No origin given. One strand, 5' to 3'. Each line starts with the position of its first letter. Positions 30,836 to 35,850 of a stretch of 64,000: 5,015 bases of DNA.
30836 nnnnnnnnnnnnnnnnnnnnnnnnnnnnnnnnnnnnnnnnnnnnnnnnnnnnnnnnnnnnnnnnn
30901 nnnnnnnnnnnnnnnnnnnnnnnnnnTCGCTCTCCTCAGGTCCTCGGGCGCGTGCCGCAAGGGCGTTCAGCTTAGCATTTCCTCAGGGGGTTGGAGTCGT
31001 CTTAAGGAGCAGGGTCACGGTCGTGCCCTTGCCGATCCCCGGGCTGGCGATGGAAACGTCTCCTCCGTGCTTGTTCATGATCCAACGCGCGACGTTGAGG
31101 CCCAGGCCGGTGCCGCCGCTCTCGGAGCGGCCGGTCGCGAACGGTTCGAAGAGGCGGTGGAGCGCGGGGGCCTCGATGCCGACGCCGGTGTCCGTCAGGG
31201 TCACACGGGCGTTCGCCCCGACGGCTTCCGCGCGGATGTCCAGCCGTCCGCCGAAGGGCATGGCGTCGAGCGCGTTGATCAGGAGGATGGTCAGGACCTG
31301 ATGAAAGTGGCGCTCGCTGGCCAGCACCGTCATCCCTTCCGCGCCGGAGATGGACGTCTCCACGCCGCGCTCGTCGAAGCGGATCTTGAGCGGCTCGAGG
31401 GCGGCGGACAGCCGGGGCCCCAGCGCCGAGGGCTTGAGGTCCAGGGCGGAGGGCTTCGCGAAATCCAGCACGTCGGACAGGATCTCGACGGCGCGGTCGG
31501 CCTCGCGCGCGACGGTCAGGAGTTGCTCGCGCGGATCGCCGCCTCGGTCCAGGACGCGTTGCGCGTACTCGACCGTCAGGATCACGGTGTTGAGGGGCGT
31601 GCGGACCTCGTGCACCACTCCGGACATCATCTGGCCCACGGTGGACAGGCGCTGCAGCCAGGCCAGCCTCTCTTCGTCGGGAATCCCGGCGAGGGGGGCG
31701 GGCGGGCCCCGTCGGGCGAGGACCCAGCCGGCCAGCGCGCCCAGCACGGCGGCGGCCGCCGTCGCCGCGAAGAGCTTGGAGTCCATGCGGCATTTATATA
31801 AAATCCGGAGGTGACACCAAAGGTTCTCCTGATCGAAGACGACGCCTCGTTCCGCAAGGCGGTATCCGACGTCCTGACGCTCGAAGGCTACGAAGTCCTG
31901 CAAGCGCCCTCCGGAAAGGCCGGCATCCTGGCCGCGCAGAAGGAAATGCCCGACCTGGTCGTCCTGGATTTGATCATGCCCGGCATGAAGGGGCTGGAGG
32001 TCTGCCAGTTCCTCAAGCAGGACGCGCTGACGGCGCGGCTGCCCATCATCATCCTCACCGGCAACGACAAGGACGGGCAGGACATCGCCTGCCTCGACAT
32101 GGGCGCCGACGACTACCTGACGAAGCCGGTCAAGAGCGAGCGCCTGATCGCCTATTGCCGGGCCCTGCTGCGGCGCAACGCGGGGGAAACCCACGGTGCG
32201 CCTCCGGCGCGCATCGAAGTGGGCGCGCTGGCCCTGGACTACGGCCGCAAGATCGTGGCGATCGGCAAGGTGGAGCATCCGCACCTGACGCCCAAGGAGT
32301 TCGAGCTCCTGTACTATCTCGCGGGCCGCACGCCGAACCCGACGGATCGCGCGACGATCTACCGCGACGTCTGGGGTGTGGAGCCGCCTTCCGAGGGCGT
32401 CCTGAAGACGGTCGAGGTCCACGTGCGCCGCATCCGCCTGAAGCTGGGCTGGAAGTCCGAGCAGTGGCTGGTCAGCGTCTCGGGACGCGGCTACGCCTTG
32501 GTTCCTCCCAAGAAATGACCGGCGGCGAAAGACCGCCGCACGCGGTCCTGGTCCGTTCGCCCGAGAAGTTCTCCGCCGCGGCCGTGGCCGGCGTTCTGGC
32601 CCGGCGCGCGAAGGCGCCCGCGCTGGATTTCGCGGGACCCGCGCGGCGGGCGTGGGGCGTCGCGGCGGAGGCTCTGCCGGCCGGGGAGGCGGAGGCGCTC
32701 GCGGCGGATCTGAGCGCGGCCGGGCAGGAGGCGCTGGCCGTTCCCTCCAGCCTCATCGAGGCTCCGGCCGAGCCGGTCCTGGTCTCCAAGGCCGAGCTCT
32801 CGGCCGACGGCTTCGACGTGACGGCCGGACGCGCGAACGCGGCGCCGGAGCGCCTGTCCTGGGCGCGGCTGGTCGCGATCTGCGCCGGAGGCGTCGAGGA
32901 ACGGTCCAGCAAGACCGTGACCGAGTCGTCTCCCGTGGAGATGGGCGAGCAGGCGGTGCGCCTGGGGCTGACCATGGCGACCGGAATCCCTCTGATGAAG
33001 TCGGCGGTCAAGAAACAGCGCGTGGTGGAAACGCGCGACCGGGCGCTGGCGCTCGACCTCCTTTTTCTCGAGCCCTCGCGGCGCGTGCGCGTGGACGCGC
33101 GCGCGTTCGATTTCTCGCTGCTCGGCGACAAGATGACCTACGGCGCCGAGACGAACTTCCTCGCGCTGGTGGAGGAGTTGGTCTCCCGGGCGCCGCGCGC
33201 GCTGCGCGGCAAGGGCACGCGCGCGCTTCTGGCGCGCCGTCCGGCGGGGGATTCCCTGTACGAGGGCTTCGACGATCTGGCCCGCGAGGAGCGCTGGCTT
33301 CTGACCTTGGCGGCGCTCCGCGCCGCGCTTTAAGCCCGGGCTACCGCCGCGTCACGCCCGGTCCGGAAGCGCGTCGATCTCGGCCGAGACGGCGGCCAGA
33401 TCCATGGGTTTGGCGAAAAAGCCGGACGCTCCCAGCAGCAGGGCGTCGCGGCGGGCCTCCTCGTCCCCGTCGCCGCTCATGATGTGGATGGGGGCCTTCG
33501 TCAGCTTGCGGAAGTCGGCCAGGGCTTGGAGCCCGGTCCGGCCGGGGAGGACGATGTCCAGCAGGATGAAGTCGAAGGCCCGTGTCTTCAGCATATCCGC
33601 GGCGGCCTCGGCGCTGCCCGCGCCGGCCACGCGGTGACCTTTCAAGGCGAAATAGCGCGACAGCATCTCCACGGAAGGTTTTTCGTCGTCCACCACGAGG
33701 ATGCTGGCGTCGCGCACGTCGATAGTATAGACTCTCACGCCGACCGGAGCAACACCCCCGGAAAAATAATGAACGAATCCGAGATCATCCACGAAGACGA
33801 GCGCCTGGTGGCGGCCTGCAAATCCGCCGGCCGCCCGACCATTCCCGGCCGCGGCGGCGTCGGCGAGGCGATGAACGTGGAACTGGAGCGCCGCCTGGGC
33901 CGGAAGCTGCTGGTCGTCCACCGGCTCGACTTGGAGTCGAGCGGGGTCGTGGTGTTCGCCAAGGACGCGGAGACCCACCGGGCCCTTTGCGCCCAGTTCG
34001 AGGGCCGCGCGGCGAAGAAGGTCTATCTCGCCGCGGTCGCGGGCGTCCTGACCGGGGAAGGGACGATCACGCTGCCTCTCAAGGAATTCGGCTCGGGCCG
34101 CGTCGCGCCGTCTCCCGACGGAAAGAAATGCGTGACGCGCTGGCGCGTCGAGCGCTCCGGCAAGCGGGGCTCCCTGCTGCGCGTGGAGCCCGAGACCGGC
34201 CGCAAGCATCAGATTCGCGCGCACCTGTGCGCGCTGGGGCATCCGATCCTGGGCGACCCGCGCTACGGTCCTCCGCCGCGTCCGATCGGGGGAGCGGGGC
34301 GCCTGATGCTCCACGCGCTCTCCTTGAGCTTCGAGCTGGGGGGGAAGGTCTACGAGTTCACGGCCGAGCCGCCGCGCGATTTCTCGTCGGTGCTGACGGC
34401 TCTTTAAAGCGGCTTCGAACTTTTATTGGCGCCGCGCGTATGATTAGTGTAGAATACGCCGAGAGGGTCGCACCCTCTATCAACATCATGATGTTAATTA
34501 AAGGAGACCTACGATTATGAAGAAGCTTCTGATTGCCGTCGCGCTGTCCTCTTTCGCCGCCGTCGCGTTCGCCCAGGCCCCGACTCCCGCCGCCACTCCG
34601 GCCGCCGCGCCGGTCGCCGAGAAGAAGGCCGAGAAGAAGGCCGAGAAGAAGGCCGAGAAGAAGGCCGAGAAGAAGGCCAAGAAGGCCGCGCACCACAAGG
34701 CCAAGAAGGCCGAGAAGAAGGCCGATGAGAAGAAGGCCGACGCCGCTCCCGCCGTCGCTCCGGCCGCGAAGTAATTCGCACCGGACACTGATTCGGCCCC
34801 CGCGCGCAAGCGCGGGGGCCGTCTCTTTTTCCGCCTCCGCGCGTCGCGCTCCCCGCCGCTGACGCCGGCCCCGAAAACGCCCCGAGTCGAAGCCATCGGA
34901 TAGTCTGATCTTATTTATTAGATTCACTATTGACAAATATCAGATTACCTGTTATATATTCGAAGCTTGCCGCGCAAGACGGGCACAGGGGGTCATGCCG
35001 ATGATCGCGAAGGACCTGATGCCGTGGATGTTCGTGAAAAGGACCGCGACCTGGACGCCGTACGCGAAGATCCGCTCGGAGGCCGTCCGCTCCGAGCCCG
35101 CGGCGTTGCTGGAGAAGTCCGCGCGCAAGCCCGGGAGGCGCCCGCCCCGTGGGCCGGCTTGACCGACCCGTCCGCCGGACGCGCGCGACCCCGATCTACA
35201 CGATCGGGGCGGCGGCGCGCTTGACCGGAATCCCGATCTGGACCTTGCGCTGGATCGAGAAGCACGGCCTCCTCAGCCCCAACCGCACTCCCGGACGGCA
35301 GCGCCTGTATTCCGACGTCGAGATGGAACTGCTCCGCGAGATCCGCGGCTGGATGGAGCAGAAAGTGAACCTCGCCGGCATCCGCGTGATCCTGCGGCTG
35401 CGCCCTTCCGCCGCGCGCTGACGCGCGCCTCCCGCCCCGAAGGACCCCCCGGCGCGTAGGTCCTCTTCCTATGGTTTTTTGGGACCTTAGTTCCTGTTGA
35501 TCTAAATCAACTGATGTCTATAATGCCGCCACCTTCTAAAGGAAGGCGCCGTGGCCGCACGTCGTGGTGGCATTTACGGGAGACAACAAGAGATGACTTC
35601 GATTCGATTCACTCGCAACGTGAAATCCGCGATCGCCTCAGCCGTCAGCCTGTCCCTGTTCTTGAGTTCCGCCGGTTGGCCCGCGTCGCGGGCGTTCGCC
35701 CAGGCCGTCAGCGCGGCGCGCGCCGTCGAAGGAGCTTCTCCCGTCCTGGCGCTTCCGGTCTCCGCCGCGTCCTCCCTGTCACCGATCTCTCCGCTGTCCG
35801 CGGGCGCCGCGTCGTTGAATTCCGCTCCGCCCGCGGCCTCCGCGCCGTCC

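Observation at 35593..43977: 2808-aa single ORF fusing a site-2-protease (M50) membrane domain to a ClpB/ClpA-like double AAA+ unfoldase and HEAT-like repeats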

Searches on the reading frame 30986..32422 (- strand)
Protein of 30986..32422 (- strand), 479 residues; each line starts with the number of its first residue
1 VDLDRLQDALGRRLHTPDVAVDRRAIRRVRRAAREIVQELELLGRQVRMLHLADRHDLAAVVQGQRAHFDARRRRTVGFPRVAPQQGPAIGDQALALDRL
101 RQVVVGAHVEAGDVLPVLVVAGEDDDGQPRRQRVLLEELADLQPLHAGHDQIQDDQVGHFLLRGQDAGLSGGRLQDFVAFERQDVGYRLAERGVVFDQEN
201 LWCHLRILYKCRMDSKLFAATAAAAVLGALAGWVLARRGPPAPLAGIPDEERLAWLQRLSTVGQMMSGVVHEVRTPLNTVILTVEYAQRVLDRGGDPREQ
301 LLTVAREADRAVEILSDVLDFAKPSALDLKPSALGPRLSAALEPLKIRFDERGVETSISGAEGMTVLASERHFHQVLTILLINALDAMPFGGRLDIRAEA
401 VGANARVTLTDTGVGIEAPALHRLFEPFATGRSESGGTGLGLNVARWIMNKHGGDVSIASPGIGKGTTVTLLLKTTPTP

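Call 71: search_protein_families(library=pfam, proteins=[window:30986-32422:-], max_evalue=0.00001)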
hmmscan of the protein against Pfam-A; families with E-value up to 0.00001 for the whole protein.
window:30986-32422:- (479 aa): 2 families
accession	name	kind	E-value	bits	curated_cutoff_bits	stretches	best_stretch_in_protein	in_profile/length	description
PF02518.31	HATPase_c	-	3.9e-22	79.2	26.4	1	370-475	3-109/111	Histidine kinase-, DNA gyrase B-, and HSP90-like ATPase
PF00512.31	HisKA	-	3.1e-12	46.8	26.9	1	263-324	3-63/66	His Kinase A (phospho-acceptor) domain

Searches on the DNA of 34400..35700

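Call 89: search_rna_families(source=window, start=34400, end=35700, threshold=evalue, max_evalue=1)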
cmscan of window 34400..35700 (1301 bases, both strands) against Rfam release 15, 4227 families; matches with E-value up to 1: 2.
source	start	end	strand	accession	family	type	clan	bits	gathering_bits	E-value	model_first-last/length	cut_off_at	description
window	34728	34830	+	RF02100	tfoR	Gene; sRNA;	-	17.6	70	0.23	1-101/101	no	Translational regulator of tfoXVC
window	34539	34668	+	RF02225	sX6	Gene; sRNA;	-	14.9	40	0.28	31-181/342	no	Proteobacterial sRNA sX6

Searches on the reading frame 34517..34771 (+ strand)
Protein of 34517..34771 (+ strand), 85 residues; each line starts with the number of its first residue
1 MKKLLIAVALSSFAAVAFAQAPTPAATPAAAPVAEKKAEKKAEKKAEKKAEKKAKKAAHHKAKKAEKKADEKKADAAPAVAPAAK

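Call 24: search_protein_families(library=pfam, proteins=[window:34517-34771:+], max_evalue=1)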
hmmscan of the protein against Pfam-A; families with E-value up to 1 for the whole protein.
window:34517-34771:+ (85 aa): 10 families
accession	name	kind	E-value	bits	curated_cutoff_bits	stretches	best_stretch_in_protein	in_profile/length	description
PF10500.14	SR-25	-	0.029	14.4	40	1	35-77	88-129/226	Nuclear RNA-splicing-associated protein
PF12569.14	NatA_aux_su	-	0.1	11.9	33.3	1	35-75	410-449/515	N-terminal acetyltransferase A, auxiliary subunit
PF06237.18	SLC52_ribofla_tr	-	0.27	10.7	27.9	1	5-68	202-260/429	Solute carrier family 52, riboflavin transporter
PF07662.18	Nucleos_tra2_C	-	0.28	11.3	32.3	1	4-59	2-53/213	Na+ dependent nucleoside transporter C-terminus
PF22770.2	POP1_C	-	0.31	11.7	24.3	1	34-72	51-89/174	POP1 C-terminal domain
PF00029.24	Connexin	-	0.35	11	31.3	1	38-67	100-132/225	Connexin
PF19558.4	DUF6080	-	0.38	9.8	27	1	2-67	224-292/447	Family of unknown function (DUF6080)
PF06898.16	YqfD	-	0.51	9.6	25.2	1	31-73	324-366/379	Putative stage IV sporulation protein YqfD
PF13299.11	CPSF100_C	-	0.55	10.9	24.1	1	35-81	35-81/163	Cleavage and polyadenylation factor 2 C-terminal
PF06459.17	RR_TM4-6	-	0.7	10.1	25.1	1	31-72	83-147/277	Ryanodine Receptor TM 4-6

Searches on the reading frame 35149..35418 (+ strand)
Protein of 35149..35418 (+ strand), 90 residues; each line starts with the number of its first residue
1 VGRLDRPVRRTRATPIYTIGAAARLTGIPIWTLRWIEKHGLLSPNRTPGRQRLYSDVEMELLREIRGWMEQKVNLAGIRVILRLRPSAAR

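Call 24: search_protein_families(library=pfam, proteins=[window:35149-35418:+], max_evalue=1)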
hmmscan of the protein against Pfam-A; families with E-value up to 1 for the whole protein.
window:35149-35418:+ (90 aa): 2 families
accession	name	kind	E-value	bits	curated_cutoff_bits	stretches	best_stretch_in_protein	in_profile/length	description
PF13411.12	MerR_1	-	5.4e-15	55.7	21.6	1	17-83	1-67/69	MerR HTH family regulatory protein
PF00376.29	MerR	-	3.1e-10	40.1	28.2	1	18-54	1-38/38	MerR family regulatory protein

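Call 42: search_protein_families(library=ncbifam, proteins=[window:35149-35418:+], max_evalue=0.1)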
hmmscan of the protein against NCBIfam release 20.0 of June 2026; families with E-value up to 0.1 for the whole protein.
window:35149-35418:+ (90 aa): 14 families
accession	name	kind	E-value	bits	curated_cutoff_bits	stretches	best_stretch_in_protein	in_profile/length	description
NF047375.1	HeatShock_HspR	equivalog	1.9e-18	66.2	105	1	15-86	2-74/92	heat shock protein transcriptional repressor HspR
NF047377.1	heat_HspR_dupli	exception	5.3e-16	58.8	300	1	12-86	122-197/214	heat shock protein transcriptional repressor HspR, fused homodimer type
NF011617.0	PRK15043.1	equivalog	2.9e-11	43.1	417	1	16-83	3-71/243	HTH-type transcriptional regulator MlrA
NF052513.1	TransRegCarH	equivalog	6.5e-09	35.5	400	1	15-74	5-65/274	HTH-type transcriptional repressor CarH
NF053740.1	TransRegTnrAGPos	equivalog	2.7e-07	30.7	140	1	16-80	12-76/108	hypothetical protein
TIGR02047.1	CadR-PbrR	equivalog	9.2e-07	28.9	151.45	1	19-86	3-71/127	Cd(II)/Pb(II)-responsive transcriptional regulator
NF007069.0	PRK09514.1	equivalog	1.1e-06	28.7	143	1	16-85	1-71/141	Zn(2+)-responsive transcriptional regulator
TIGR02043.1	ZntR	equivalog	1.8e-06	28.1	167.95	1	16-84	1-70/131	Zn(2+)-responsive transcriptional regulator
NF050798.1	TF_FtsR_Actino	equivalog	1.3e-05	25.4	150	1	32-65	21-54/223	transcriptional regulator FtsR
TIGR02044.1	CueR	equivalog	9.3e-05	22.5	147.4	1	19-85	3-70/127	Cu(I)-responsive transcriptional regulator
TIGR01950.1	SoxR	equivalog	0.00043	20.1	116.9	1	18-67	3-52/142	redox-sensitive transcriptional activator SoxR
TIGR02051.1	MerR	equivalog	0.00084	19.6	150.85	1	18-85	1-69/124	mercury resistance transcriptional regulator MerR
NF010315.0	PRK13752.1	subfamily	0.0051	16.8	261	1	17-84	8-76/144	mercury resistance transcriptional regulator MerR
TIGR01333.1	cyt_b559_beta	equivalog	0.05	13.2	61.15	0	28-44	11-27/43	cytochrome b559 subunit beta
